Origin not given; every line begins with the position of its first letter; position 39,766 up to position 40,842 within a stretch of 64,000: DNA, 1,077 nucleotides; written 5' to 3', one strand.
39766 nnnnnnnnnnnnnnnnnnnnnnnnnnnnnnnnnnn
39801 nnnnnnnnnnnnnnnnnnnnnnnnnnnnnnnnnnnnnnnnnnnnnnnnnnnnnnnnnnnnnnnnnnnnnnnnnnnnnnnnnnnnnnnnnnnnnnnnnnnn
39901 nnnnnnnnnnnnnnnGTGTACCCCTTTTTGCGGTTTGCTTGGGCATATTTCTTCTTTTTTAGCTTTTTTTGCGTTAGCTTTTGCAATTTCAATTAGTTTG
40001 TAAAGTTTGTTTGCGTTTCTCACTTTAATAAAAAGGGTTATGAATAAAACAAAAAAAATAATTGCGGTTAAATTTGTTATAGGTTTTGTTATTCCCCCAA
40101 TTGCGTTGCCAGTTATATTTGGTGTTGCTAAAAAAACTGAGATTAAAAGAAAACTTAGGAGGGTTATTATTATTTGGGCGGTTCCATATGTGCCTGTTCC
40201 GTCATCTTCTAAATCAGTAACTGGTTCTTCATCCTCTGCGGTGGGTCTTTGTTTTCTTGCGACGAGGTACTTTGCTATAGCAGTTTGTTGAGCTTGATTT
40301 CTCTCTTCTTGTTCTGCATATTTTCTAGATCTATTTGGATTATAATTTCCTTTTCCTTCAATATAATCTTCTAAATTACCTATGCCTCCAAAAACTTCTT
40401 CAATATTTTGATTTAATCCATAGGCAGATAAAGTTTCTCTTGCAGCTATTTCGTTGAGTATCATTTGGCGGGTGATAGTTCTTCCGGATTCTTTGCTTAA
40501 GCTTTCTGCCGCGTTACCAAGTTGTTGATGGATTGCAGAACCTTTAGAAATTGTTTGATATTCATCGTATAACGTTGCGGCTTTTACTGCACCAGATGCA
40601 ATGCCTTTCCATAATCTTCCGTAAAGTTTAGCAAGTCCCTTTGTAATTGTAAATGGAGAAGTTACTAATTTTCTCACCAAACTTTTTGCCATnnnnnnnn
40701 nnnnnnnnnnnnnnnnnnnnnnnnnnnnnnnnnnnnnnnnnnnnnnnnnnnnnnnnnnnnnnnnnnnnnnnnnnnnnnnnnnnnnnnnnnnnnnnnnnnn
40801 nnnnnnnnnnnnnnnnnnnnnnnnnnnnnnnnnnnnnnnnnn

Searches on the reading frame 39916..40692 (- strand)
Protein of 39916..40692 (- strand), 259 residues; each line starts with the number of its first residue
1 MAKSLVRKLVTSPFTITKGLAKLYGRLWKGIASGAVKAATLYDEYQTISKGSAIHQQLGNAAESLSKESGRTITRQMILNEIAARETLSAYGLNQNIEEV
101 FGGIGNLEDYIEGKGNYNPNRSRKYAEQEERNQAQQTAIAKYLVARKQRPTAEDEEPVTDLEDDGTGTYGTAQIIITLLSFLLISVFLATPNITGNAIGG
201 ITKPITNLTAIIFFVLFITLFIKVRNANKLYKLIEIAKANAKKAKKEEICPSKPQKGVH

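Call 85: search_protein_representatives(protein=window:39916-40692:-)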
Query: 259 residues. Proteins with E-value up to 0.001 (for the whole library): 3; up to 1e-10: 1; up to 1e-30: 1. The best 3 are listed.
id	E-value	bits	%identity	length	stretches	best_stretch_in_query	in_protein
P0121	1.9e-162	554.8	100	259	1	1-259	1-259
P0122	1.1e-05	41.7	35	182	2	162-244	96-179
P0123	4.7e-05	39.7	40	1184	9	155-191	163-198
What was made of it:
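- Tried and rejected: All-representative search with ORF 39913..40692: no informative ortholog, so I could not test whether its element-derived tail is an addition (call 85).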
